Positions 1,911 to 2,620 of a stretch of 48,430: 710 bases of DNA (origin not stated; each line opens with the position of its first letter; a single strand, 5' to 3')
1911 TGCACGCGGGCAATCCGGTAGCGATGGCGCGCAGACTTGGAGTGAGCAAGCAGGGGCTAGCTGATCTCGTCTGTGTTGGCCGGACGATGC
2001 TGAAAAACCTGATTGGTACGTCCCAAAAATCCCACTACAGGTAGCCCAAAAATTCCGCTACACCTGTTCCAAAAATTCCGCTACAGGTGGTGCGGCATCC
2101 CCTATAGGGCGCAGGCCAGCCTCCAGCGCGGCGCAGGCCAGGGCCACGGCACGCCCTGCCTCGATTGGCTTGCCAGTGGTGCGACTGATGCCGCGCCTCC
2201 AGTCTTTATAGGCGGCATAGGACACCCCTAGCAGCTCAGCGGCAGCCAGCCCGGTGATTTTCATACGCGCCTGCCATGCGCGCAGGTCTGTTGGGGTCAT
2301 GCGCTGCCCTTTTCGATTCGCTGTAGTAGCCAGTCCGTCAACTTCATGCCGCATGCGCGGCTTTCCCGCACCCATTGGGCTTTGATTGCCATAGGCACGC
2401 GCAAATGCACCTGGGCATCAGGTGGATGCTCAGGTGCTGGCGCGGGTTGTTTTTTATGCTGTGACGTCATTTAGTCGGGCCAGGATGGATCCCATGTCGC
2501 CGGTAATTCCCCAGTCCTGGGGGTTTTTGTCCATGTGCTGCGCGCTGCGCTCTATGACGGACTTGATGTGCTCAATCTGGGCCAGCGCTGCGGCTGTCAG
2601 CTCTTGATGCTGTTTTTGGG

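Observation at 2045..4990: Self-contained accessory cassette between the Q gene and the late genes: best candidate for an undescribed system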

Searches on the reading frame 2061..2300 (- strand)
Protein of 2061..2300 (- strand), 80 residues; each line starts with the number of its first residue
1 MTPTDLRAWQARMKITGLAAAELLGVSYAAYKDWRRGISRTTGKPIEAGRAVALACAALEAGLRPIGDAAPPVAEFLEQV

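Call 5: search_protein_families(library=pfam, proteins=[window:2061-2300:-], max_evalue=0.1)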
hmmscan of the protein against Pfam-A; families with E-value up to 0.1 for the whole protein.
window:2061-2300:- (80 aa): 2 families
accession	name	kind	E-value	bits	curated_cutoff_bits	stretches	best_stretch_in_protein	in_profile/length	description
PF13384.12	HTH_23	-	0.062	13.6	24.6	0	14-37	17-40/50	Homeodomain-like domain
PF01381.28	HTH_3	-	0.066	13.7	23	0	14-43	9-38/55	Helix-turn-helix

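Call 6: search_protein_families(library=phrogs, proteins=[window:2061-2300:-], max_evalue=0.01)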
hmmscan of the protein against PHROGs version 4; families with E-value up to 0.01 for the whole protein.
window:2061-2300:- (80 aa): 2 families
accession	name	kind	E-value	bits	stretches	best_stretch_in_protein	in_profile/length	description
phrog_6962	-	unknown function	5.5e-05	24.4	1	2-38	2-38/73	-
phrog_14076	-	transcription regulation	0.0015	20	1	1-65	13-73/86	transcriptional regulator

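Call 11: search_protein_families(library=padloc, proteins=[window:2061-2300:-], max_evalue=0.1)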
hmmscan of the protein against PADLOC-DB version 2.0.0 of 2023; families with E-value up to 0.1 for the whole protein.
window:2061-2300:- (80 aa): 0 families

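Call 12: search_protein_families(library=ncbifam, proteins=[window:2061-2300:-], max_evalue=0.1)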
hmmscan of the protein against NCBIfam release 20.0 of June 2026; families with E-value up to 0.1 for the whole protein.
window:2061-2300:- (80 aa): 1 family
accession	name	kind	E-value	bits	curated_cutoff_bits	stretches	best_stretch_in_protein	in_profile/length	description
NF040522.1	VC1465_fam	subfamily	0.016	15.2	70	1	11-40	6-35/111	VC1465 family Xer recombination activation factor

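Call 13: search_solved_structures(query=window:2061-2300:-, max_evalue=10, show_alignments=3)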
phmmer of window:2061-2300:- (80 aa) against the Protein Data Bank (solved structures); distinct sequences matched with E-value up to 10: 3.
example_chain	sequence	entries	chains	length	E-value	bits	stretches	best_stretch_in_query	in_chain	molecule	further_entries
3jxb_C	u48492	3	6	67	0.12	16.4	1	6-56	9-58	Repressor protein C2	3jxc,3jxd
2r1j_L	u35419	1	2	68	0.12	16.4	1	6-56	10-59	Repressor protein C2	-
1adr_A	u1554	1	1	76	0.15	16.1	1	6-56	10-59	P22 C2 REPRESSOR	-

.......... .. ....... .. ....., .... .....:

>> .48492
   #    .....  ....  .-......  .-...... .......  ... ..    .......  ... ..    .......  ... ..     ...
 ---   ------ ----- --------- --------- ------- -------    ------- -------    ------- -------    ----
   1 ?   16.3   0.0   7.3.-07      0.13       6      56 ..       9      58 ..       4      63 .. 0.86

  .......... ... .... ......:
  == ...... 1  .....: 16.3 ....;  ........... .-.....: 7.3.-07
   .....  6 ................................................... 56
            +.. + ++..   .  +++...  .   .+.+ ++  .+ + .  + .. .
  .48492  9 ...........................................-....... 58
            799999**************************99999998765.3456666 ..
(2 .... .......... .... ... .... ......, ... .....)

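Call 48: find_related_loci(query=window:2061-2300:-, collection=metagenome_contigs, flank=4000)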
Query window:2061-2300:- (80 aa) in metagenome_contigs; peptide patterns used: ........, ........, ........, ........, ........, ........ (x = any residue, [..] = any of these).
600 stretches matched a pattern (row limit reached: there are more); 8 encode a relative of the query (tblastn E <= 1e-3); 8 distinct loci.
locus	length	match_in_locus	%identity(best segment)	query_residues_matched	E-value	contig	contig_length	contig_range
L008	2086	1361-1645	79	1-80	1e-43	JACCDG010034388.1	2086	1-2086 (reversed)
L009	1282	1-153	100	30-80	5e-31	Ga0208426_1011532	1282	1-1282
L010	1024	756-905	64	1-50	2e-17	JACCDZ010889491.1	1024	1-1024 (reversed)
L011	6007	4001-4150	68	1-50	1e-16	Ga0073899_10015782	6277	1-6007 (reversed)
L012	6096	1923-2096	57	1-67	3e-15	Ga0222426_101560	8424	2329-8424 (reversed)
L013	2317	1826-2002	56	5-72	4e-14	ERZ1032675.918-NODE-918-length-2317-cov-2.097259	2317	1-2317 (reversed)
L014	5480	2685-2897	42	1-65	2e-10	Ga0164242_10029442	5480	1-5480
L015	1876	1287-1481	50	4-69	6e-8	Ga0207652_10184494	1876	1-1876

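Call 69: search_solved_structures(query=A4, max_evalue=10, show_alignments=3)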
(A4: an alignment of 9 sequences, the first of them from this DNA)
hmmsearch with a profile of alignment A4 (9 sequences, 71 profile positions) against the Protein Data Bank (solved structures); distinct sequences matched with E-value up to 10: 32.
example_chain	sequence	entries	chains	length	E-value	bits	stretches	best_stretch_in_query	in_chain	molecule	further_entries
7xi5_A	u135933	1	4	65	0.0025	21.5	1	3-41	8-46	Transcriptional regulator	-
8tac_A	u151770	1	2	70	0.0027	21.4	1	7-39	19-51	DBP48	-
2x48_A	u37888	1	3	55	0.018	18.7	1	11-35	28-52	CAG38821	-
2auw_A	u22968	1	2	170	0.019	18.7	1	8-61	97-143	hypothetical protein NE0471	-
4cxf_A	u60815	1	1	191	0.028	18.2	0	13-31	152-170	RNA POLYMERASE SIGMA FACTOR CNRH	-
7c0g_A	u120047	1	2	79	0.04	17.7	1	7-58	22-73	Aca1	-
7fa3_A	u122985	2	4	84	0.047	17.4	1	7-58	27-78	Aca1 | anti-CRISPR-associated protein Aca1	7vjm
7dtr_A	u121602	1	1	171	0.1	16.4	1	14-41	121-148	AcrIF24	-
7xi1_A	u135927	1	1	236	0.13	16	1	14-41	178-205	anti-CRISPR protein AcrIF24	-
7elm_U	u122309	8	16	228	0.13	16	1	14-41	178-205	AcrIF24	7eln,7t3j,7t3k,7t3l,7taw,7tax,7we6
6f8s_A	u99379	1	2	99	0.22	15.3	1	8-34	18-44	XRE family transcriptional regulator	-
7vjn_B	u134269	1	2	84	0.22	15.3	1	7-35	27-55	anti-CRISPR-associated protein Aca1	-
6f8h_A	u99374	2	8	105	0.24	15.2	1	8-34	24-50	XRE family transcriptional regulator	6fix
4yba_A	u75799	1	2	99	0.4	14.5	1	1-44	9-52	Regulatory protein C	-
4mcx_A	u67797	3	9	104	0.46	14.3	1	13-44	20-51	Antidote protein | Antitoxin HigA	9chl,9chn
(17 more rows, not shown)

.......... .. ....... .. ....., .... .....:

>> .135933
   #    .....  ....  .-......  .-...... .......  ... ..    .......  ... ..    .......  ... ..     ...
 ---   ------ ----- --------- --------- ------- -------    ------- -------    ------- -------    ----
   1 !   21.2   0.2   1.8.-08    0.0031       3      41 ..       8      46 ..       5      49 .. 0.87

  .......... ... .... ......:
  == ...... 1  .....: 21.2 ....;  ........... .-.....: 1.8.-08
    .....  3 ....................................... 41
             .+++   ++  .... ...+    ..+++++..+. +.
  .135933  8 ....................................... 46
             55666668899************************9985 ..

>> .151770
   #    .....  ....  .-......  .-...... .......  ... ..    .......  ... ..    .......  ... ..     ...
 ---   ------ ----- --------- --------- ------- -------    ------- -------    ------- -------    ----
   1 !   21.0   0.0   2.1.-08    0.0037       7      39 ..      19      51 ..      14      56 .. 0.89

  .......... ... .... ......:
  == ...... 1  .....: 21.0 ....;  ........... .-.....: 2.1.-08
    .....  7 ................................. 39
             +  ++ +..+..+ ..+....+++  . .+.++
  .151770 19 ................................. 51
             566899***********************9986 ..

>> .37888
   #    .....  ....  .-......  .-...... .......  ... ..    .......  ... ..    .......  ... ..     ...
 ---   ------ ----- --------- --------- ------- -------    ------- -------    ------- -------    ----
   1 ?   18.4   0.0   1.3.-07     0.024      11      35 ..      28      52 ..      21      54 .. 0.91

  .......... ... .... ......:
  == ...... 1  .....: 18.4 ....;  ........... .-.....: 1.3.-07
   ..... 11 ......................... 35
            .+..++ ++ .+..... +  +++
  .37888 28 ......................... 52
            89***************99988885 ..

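Call 122: search_protein_families(library=pfam, proteins=[L011:2980-3561:+], max_evalue=0.01)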
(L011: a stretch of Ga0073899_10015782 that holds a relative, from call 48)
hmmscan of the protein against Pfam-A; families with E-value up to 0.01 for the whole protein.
L011:2980-3561:+ (194 aa): 3 families
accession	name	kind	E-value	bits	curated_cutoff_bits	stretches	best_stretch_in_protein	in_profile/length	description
PF05762.20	VWA_CoxE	-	0.00012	22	26.4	1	25-95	39-107/222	VWA domain containing CoxE-like protein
PF13768.12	VWA_3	-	0.00054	20.5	27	0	98-170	75-152/155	von Willebrand factor type A domain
PF13519.12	VWA_2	-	0.0088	17.1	27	0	42-138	1-87/107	von Willebrand factor type A domain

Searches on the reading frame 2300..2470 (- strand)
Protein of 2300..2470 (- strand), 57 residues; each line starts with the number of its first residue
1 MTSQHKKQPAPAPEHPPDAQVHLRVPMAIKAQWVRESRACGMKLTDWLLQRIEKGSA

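Call 5: search_protein_families(library=pfam, proteins=[window:2300-2470:-], max_evalue=0.1)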
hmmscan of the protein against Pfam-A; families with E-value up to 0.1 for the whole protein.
window:2300-2470:- (57 aa): 0 families

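Call 6: search_protein_families(library=phrogs, proteins=[window:2300-2470:-], max_evalue=0.01)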
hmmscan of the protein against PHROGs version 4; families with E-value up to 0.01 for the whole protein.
window:2300-2470:- (57 aa): 0 families

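Call 11: search_protein_families(library=padloc, proteins=[window:2300-2470:-], max_evalue=0.1)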
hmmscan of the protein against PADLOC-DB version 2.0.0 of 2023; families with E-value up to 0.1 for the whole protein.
window:2300-2470:- (57 aa): 0 families

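Call 12: search_protein_families(library=ncbifam, proteins=[window:2300-2470:-], max_evalue=0.1)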
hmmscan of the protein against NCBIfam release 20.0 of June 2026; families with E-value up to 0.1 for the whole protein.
window:2300-2470:- (57 aa): 1 family
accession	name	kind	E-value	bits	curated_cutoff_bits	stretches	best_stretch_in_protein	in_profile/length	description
NF038070.1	LmbU_fam_TF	subfamily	0.0096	15.9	125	1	8-53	124-169/171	LmbU family transcriptional regulator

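Call 14: search_solved_structures(query=window:2300-2470:-, max_evalue=10, show_alignments=2)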
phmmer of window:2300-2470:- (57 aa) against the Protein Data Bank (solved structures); distinct sequences matched with E-value up to 10: 3.
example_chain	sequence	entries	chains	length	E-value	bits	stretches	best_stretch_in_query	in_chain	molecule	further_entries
8jdh_A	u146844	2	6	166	1.6e-11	47.1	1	15-54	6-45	AcrIF25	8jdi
7fc0_F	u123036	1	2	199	0.98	13.3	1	8-35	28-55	Methanobactin biosynthesis cassette protein MbnC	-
2ecl_A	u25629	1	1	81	1.3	12.9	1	31-54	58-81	RING-box protein 2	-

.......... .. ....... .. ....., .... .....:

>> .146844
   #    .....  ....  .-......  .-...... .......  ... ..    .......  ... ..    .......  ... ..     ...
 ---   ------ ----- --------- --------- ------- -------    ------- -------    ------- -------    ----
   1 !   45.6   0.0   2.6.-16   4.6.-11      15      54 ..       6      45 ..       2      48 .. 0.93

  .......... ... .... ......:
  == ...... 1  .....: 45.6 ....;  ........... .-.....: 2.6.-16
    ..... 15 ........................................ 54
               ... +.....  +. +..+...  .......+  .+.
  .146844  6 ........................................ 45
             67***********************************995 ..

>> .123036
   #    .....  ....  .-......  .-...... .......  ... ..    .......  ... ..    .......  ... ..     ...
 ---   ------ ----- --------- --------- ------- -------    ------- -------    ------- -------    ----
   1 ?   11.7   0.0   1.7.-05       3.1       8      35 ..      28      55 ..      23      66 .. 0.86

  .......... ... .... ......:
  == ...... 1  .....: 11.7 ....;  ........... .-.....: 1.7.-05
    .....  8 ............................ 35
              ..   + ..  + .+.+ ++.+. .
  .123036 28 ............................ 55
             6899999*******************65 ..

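Call 25: find_encoding_contigs(protein=window:2300-2470:-, flank=6000, max_places=10)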
Protein window:2300-2470:- (57 aa): no gene with exactly this product is on record in the collection.

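Call 36: find_related_loci(query=window:2300-2470:-, collection=viral_contigs, flank=5000)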
Query window:2300-2470:- (57 aa) in viral_contigs; peptide patterns used: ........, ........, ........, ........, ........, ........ (x = any residue, [..] = any of these).
19 stretches matched a pattern; 1 encode a relative of the query (tblastn E <= 1e-3); 1 distinct loci.
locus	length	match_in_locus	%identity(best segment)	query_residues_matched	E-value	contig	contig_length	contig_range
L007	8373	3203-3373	95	1-57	2e-35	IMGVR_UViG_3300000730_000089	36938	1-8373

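Call 37: find_homologous_proteins(query=window:2300-2470:-, max_evalue=0.001)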
Query window:2300-2470:- (57 aa): 3 proteins with E <= 0.001 among 3 candidates.
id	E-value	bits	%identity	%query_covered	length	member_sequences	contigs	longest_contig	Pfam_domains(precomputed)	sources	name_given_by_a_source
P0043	1.0e-27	112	89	100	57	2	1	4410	-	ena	-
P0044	7.7e-27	109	82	100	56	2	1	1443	-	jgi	-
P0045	1.2e-26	109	89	100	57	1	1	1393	-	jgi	jgi:hypothetical protein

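Call 45: search_solved_structures(query=L007:2683-3171:+, max_evalue=10, show_alignments=2)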
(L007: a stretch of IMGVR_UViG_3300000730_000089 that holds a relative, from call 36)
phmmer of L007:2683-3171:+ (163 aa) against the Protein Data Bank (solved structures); distinct sequences matched with E-value up to 10: 0.

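Call 46: search_protein_families(library=pfam, proteins=[L007:2683-3171:+], max_evalue=0.1)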
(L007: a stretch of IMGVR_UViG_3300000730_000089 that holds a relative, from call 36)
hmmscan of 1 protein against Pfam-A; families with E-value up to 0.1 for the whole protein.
L007:2683-3171:+ (163 aa): 0 families

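Call 52: search_protein_representatives(protein=window:2300-2470:-)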
Query: 57 residues. Proteins with E-value up to 0.001 (for the whole library): 190; up to 1e-10: 4; up to 1e-30: 1. The best 150 are listed.
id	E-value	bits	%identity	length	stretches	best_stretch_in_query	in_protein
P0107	2.0e-34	131.3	81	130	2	15-57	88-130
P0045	3.7e-27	108.5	91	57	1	1-55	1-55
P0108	1.9e-14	68.7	35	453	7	8-40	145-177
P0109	3.1e-12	61.9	70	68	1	15-54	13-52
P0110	1.6e-10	56.5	73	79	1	18-54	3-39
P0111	2.8e-10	55.7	70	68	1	18-54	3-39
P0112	3.3e-10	55.5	67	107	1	18-56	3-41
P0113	3.7e-10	55.3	67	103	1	18-56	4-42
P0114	4.1e-10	55.2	65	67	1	18-57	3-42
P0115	6.6e-10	54.6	63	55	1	17-54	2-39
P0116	8.6e-10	54.2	70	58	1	18-54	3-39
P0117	8.9e-10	54.2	69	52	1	18-53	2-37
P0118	1.1e-09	53.9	63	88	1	17-54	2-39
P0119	1.8e-09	53.2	68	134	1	17-53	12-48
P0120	2.0e-09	53.1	69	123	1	18-56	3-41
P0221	5.3e-06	42.4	59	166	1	17-53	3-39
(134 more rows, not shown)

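Call 55: search_solved_structures(query=P0221, max_evalue=0.01, show_alignments=1)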
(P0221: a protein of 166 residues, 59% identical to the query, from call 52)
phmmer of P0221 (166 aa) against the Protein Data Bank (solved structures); distinct sequences matched with E-value up to 0.01: 1.
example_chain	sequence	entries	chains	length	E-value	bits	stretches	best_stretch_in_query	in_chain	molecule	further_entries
8jdh_A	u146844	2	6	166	4e-10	42.9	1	3-44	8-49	AcrIF25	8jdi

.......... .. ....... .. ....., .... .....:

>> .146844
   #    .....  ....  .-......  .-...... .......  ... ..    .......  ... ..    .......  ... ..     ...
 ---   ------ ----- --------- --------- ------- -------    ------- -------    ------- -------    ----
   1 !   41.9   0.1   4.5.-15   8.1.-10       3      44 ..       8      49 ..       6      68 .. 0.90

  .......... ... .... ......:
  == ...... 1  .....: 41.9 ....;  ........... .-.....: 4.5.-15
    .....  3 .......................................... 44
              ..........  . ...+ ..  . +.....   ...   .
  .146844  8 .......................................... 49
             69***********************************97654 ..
